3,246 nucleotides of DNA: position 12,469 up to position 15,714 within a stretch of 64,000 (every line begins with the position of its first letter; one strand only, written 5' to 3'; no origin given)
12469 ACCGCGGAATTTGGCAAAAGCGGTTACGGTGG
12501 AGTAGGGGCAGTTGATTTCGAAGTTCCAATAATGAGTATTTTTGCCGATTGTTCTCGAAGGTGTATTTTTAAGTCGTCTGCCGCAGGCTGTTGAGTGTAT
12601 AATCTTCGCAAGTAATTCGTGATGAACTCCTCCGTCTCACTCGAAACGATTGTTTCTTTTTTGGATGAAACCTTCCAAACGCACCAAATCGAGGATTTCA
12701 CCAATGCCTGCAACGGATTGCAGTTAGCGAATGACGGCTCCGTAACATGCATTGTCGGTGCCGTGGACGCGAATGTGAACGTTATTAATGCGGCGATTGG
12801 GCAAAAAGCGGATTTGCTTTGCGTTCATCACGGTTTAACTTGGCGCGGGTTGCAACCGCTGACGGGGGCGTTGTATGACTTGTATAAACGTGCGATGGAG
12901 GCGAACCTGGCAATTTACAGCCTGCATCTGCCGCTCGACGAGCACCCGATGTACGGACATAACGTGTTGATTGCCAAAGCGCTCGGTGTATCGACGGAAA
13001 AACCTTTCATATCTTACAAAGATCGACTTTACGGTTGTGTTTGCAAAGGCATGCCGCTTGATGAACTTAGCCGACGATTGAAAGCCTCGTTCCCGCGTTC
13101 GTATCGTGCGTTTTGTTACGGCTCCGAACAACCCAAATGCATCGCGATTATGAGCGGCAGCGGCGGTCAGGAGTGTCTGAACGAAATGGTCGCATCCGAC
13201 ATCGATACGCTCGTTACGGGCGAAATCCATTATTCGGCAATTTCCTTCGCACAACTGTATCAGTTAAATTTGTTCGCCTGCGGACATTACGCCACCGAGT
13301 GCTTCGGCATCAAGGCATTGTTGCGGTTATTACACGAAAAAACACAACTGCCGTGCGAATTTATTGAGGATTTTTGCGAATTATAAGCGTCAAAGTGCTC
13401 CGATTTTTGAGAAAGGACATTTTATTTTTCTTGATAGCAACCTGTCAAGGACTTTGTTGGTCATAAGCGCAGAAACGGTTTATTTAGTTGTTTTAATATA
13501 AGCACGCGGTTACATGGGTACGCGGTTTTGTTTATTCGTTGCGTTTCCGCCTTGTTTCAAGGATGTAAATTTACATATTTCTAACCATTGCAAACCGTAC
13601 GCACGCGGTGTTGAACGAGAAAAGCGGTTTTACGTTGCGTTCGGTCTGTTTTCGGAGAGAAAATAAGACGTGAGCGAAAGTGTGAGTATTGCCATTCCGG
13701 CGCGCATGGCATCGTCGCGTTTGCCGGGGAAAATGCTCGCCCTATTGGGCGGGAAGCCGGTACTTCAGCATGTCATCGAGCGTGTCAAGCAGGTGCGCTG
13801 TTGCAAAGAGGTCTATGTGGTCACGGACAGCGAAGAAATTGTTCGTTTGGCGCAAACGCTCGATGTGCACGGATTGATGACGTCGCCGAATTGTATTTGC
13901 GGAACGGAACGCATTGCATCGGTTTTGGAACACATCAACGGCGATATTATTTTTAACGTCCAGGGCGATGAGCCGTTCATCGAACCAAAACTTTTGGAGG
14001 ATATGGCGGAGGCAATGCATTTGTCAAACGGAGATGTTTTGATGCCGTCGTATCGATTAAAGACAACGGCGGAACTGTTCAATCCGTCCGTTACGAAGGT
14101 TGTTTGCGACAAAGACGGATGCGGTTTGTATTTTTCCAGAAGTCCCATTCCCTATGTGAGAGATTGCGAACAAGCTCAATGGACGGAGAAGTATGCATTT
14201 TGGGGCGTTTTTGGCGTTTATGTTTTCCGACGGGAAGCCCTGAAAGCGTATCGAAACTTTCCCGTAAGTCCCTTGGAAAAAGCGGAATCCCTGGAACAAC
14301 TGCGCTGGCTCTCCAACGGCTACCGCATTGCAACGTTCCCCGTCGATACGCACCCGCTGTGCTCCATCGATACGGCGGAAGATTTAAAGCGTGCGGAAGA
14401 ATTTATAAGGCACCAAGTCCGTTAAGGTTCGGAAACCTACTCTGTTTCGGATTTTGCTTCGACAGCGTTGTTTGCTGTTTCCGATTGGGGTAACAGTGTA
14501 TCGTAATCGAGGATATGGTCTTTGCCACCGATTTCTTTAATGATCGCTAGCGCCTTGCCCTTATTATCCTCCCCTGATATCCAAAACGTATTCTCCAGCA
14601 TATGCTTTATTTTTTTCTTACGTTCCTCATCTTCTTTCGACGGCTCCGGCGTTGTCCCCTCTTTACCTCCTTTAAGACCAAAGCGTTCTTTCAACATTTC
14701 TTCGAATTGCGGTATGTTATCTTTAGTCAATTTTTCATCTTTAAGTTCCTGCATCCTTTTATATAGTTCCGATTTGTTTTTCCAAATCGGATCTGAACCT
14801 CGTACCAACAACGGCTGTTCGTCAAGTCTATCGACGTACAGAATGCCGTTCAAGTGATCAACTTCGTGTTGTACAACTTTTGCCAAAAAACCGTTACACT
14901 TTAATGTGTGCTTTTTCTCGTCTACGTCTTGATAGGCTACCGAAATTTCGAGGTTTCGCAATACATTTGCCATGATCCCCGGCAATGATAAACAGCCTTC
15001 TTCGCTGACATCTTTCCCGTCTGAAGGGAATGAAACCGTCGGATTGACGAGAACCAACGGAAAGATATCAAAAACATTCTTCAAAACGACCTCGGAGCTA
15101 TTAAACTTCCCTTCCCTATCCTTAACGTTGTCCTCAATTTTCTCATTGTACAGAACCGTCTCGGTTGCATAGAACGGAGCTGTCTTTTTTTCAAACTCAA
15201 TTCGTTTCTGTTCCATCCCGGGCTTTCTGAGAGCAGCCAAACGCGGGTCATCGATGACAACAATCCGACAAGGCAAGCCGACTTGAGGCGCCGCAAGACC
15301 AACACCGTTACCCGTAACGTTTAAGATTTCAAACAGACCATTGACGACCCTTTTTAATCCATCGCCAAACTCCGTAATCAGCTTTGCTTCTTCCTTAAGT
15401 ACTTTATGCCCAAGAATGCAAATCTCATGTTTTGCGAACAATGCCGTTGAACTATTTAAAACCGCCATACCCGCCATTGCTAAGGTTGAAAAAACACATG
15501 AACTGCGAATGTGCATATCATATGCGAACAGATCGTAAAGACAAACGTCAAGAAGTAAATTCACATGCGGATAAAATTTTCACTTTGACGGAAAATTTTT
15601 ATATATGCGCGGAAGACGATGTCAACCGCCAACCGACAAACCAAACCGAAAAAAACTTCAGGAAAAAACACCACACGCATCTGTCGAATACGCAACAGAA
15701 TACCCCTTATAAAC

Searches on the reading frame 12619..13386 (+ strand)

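Call 13: search_protein_families(library=pfam, proteins=[window:12619-13386:+], max_evalue=0.001)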
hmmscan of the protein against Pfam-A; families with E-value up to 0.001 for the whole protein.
window:12619-13386:+ (255 aa): 1 family
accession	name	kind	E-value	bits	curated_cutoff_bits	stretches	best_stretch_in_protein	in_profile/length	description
PF01784.24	DUF34_NIF3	-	2.2e-51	175.4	23.4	1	8-249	3-250/256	Duf34/NIF3 (NGG1p interacting factor 3)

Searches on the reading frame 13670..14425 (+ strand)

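Call 13: search_protein_families(library=pfam, proteins=[window:13670-14425:+], max_evalue=0.001)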
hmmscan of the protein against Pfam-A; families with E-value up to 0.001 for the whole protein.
window:13670-14425:+ (251 aa): 2 families
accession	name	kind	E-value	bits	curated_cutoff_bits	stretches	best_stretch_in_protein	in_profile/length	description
PF02348.25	CTP_transf_3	-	1.3e-45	156.3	22.6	1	9-220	4-217/217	Cytidylyltransferase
PF12804.13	NTP_transf_3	-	4.1e-15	56.8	27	1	20-130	15-125/160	MobA-like NTP transferase domain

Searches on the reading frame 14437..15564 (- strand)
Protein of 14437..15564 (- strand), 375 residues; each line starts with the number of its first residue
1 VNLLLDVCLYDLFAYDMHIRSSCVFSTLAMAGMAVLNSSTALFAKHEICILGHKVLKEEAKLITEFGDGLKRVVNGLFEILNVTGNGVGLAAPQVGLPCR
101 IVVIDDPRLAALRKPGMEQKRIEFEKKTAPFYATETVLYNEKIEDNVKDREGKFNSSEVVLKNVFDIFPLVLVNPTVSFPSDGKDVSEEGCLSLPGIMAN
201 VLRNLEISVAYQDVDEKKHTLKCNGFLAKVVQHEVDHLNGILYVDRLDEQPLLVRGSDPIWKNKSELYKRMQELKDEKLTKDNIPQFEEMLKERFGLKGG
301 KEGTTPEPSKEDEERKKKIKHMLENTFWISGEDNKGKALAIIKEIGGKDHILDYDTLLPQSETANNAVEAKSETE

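Call 13: search_protein_families(library=pfam, proteins=[window:14437-15564:-], max_evalue=0.001)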
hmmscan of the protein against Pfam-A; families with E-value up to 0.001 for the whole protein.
window:14437-15564:- (375 aa): 1 family
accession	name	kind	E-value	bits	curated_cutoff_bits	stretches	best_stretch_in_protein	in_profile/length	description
PF01327.26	Pep_deformylase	-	4.8e-42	143.6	22.8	1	46-249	2-152/156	Polypeptide deformylase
